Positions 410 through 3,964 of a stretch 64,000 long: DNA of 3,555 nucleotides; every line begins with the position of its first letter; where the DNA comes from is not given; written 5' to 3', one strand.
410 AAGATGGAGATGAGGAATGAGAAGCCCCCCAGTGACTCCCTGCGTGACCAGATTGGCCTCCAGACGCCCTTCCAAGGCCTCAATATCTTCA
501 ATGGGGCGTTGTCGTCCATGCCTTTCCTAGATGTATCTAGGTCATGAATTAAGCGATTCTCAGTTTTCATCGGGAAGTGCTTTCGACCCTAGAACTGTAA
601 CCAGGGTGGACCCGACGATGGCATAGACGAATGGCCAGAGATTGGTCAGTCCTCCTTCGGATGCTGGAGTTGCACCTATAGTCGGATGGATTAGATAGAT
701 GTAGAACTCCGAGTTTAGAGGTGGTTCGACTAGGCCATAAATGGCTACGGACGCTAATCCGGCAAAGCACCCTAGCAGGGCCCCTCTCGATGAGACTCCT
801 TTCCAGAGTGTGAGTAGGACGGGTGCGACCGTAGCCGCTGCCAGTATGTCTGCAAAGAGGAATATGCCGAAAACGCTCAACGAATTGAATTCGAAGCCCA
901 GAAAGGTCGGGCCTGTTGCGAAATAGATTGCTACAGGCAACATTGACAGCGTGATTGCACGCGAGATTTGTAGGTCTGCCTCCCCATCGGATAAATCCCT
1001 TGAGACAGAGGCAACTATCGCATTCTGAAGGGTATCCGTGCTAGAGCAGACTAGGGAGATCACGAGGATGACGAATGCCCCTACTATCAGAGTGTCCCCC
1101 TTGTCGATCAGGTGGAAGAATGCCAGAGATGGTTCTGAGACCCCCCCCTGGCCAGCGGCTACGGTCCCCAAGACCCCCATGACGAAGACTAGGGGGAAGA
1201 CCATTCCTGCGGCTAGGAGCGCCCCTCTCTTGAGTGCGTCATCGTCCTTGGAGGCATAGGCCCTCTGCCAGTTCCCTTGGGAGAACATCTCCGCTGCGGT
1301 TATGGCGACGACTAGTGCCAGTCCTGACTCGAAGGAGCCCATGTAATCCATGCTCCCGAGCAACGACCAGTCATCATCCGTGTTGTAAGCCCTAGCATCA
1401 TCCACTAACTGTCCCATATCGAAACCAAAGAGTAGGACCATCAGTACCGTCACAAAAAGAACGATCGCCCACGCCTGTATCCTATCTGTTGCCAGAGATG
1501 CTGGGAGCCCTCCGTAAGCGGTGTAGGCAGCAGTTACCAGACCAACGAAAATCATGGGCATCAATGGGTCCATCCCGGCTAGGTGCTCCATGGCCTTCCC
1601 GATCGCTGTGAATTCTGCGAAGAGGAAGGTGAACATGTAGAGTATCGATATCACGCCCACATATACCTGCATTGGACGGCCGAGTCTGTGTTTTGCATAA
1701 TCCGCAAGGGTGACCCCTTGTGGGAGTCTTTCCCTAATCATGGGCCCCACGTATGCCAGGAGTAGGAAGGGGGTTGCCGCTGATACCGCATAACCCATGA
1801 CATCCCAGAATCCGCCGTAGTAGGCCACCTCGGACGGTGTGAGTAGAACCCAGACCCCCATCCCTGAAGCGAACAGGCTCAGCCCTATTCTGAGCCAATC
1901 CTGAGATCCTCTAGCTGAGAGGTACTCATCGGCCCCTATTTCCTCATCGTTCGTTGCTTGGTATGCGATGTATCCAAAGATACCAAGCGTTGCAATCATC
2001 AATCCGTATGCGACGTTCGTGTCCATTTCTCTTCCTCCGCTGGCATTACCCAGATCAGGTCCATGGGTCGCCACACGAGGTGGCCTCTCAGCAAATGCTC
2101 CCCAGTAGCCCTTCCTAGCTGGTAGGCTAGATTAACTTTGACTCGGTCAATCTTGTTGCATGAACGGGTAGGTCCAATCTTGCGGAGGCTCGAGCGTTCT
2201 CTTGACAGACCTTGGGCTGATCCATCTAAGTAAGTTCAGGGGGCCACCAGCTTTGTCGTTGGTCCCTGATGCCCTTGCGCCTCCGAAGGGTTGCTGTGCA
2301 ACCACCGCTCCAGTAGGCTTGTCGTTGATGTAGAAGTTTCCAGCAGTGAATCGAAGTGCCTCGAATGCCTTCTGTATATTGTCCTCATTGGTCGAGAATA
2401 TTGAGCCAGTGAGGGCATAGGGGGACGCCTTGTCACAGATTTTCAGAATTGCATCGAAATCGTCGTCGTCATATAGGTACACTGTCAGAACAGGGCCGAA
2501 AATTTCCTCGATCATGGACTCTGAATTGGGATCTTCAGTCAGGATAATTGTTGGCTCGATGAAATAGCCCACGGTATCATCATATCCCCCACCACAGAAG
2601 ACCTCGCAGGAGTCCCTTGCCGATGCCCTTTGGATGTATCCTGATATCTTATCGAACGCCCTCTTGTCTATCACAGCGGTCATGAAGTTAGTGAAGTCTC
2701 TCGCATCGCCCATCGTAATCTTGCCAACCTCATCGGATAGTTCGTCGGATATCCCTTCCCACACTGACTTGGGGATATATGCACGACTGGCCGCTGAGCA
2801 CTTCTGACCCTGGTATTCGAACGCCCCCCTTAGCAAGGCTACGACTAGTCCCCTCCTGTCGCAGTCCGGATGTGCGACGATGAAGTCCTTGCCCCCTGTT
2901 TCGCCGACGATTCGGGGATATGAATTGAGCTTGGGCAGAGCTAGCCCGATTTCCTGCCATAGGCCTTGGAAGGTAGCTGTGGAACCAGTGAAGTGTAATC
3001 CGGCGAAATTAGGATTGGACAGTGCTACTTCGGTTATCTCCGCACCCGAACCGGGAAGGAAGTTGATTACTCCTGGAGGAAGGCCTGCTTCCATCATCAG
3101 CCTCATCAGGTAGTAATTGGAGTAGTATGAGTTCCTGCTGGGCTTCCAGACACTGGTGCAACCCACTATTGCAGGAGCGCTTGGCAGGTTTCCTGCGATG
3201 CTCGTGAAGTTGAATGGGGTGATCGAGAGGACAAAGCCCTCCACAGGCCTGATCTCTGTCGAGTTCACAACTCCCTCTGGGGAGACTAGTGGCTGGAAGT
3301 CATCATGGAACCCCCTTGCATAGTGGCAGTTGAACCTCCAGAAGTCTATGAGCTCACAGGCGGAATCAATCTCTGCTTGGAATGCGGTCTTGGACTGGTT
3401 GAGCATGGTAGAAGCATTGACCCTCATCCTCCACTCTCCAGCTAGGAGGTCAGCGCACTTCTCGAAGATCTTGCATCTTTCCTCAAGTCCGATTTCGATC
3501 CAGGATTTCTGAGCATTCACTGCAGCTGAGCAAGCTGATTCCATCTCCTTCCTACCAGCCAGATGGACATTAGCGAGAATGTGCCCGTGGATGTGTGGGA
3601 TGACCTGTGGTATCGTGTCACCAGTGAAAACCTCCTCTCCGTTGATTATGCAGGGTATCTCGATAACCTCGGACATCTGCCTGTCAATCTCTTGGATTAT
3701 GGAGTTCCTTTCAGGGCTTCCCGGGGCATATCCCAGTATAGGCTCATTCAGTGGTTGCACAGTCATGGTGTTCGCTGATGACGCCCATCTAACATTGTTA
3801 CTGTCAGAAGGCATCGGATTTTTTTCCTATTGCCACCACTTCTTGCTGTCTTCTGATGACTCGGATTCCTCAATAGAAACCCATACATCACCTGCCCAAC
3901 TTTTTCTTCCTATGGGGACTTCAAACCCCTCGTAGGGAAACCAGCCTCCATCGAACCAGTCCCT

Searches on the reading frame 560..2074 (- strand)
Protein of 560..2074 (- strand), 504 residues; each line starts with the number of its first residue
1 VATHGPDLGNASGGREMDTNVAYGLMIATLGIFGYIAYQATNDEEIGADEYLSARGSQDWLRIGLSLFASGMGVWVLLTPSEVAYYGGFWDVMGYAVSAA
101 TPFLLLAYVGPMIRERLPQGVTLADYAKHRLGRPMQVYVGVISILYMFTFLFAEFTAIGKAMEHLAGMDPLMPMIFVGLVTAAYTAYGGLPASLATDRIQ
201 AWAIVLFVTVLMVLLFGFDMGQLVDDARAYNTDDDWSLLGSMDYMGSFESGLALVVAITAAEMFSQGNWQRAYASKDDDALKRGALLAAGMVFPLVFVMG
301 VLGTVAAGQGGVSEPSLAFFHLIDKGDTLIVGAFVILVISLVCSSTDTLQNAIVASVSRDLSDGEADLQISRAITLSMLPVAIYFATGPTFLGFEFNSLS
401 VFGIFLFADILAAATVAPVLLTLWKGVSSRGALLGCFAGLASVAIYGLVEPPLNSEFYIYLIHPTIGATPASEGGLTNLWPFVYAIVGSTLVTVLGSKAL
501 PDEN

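Call 79: search_protein_families(library=pfam, proteins=[window:560-2074:-], max_evalue=0.00001)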
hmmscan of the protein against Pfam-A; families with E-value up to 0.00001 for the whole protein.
window:560-2074:- (504 aa): 1 family
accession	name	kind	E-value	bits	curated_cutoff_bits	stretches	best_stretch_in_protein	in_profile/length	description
PF00474.23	SSF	-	5.7e-19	68.7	22.8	1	51-439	1-406/406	Sodium:solute symporter family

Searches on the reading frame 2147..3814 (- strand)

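Call 79: search_protein_families(library=pfam, proteins=[window:2147-3814:-], max_evalue=0.00001)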
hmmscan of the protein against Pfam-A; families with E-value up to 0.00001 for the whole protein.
window:2147-3814:- (555 aa): 1 family
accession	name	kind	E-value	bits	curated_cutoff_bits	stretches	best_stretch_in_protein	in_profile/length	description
PF00171.27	Aldedh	-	3.9e-96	322.8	23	1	67-531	8-455/461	Aldehyde dehydrogenase family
